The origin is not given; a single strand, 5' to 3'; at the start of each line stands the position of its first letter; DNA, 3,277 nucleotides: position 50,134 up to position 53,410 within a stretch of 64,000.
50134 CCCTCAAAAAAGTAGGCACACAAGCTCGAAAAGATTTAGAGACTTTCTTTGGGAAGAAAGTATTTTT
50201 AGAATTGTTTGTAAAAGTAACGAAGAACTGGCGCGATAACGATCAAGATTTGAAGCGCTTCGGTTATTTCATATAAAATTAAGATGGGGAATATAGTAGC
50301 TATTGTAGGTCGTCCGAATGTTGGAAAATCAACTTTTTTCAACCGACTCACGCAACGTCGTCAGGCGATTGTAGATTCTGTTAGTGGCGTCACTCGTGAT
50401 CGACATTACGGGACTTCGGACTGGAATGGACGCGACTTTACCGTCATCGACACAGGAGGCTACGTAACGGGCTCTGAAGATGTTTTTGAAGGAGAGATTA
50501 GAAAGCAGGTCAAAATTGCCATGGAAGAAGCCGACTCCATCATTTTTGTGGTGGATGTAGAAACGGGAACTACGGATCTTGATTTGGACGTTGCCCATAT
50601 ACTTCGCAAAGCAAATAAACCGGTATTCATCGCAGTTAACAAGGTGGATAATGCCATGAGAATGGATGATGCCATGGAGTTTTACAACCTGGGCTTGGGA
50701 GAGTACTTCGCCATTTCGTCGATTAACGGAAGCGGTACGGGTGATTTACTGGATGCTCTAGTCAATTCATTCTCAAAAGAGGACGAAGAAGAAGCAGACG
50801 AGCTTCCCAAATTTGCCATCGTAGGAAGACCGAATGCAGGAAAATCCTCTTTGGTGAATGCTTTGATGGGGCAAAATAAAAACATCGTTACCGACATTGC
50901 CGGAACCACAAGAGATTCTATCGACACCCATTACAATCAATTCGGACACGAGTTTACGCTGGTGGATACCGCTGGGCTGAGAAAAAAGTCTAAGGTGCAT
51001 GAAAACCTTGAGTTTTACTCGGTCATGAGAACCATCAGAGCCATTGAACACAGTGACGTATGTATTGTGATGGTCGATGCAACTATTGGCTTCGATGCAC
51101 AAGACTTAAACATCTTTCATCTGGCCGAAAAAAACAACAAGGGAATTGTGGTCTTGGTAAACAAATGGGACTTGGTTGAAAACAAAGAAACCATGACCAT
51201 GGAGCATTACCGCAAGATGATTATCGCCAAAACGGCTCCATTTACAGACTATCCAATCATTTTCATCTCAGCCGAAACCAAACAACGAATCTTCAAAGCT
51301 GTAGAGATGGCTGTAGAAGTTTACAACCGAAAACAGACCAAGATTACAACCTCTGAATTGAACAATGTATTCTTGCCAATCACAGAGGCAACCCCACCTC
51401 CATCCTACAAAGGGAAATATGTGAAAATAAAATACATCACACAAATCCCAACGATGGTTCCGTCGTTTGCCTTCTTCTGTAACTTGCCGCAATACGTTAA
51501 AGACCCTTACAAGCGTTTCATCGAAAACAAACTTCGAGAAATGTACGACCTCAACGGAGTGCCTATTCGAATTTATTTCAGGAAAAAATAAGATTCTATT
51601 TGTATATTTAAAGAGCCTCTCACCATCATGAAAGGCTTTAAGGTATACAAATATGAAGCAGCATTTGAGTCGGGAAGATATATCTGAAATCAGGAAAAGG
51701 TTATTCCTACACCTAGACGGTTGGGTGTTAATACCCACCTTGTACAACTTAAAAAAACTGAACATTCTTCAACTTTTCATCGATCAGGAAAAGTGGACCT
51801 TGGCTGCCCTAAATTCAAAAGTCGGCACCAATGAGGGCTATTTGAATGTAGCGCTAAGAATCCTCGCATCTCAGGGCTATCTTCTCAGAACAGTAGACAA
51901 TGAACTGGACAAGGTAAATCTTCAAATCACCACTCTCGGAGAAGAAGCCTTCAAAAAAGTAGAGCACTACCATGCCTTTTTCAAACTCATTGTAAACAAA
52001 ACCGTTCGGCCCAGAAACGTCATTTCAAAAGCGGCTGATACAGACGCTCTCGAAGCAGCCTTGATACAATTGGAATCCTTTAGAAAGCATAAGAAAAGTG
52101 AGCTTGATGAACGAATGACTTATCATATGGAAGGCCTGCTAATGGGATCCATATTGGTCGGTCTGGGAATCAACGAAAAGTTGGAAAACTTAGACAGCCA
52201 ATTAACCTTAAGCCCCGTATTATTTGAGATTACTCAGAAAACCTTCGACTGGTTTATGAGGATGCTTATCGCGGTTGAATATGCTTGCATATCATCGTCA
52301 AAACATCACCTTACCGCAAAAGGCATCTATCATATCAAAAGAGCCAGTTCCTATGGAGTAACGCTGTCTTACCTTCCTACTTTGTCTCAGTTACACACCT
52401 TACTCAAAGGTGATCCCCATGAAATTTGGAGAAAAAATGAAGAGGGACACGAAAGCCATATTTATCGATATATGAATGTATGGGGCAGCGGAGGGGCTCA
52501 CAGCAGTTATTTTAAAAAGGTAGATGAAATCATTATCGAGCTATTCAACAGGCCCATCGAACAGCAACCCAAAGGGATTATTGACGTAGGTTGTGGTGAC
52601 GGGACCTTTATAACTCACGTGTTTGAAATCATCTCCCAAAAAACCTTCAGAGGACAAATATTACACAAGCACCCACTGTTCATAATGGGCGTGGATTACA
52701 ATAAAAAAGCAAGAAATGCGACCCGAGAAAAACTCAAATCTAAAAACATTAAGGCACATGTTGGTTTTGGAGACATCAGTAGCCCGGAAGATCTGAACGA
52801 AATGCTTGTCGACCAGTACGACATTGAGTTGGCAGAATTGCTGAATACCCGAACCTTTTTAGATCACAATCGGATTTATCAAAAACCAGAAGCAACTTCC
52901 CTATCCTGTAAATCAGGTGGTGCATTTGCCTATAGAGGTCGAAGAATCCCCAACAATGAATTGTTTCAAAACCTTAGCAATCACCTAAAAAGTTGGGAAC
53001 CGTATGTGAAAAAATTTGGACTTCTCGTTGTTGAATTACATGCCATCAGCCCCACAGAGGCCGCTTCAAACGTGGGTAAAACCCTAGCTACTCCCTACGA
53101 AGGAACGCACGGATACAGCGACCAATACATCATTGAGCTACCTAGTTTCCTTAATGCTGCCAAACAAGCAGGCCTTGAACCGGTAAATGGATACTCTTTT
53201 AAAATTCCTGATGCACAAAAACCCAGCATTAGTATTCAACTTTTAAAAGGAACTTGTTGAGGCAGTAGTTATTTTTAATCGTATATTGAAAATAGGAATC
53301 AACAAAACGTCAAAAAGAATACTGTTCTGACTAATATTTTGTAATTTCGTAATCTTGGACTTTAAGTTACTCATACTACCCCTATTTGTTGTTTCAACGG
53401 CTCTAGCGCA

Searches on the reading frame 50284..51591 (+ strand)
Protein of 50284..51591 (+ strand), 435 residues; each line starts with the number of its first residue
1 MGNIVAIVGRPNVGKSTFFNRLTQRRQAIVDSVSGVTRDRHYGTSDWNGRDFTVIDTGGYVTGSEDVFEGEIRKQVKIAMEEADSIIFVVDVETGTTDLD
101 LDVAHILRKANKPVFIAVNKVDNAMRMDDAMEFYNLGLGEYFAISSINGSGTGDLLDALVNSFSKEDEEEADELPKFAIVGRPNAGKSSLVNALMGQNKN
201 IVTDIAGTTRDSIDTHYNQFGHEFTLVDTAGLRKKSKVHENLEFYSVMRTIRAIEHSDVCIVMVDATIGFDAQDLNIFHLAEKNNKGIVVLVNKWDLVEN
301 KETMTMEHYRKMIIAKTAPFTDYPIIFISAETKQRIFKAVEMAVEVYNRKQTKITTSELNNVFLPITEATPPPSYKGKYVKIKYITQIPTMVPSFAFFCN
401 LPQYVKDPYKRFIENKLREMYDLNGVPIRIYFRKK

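Call 14: search_protein_families(library=pfam, proteins=[window:50284-51591:+], max_evalue=0.001)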
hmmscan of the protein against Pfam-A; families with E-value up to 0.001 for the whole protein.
window:50284-51591:+ (435 aa): 17 families
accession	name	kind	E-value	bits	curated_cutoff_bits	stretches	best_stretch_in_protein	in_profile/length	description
PF01926.29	MMR_HSR1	-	5.7e-58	194.4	21.9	2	5-120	2-113/113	50S ribosome-binding GTPase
PF14714.11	KH_dom-like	-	3.6e-30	104.5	27.3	1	353-433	1-81/81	KH-domain-like of EngA bacterial GTPase enzymes, C-terminal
PF02421.24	FeoB_N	-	6.5e-30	104.2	27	2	5-133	3-127/156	Ferrous iron transport protein B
PF00009.33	GTP_EFTU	-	7e-27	94.7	26.5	2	175-346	4-185/188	Elongation factor Tu GTP binding domain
PF00350.29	Dynamin_N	-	2.2e-14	54.3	27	0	178-210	2-33/168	Dynamin family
PF04548.22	AIG1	-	1.8e-11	44.2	27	1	6-107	4-107/212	AIG1 family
PF03193.22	RsgA_GTPase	-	2.9e-11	43.9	30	0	108-234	50-170/174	RsgA GTPase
PF09439.16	SRPRB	-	2.2e-09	37.4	25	1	3-125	4-123/178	Signal recognition particle receptor beta subunit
PF00005.33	ABC_tran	-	3.4e-08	34.6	25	0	177-259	14-80/137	ABC transporter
PF08477.19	Roc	-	5.3e-08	33.6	27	0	176-296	1-119/119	Ras of Complex, Roc, domain of DAPkinase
PF13401.12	AAA_22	-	4.5e-05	24.2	27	0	3-131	6-101/130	AAA domain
PF00071.28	Ras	-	4.5e-05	23.5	21.6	0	176-344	1-157/162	Ras family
PF13238.12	AAA_18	-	9.5e-05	23.3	29.4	0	5-59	1-55/128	AAA domain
PF02492.25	cobW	-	0.00014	22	20.7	0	243-313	105-172/180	CobW/HypB/UreG, nucleotide-binding domain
PF13555.12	AAA_29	-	0.00015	21.9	27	0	176-195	24-43/61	P-loop containing region of AAA domain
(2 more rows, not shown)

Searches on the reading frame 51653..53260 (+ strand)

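Call 14: search_protein_families(library=pfam, proteins=[window:51653-53260:+], max_evalue=0.001)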
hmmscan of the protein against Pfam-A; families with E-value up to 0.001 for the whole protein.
window:51653-53260:+ (535 aa): 5 families
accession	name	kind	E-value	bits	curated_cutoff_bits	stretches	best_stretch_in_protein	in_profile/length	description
PF23525.1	Methyltransf_36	-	3.3e-94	315.5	27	1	267-522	1-260/268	AprA MT2-like domain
PF23526.1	AprA_N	-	9.4e-22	77.5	27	1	14-77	2-65/67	AprA N-terminal domain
PF23589.2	WH_AprA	-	5.5e-16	59.3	27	1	160-254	1-94/94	AprA winged helix domain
PF13601.12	HTH_34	-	9.5e-05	22.9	27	1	36-103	3-72/80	Winged helix DNA-binding domain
PF13847.12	Methyltransf_31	-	0.00013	22.2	27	1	309-394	7-80/145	Methyltransferase domain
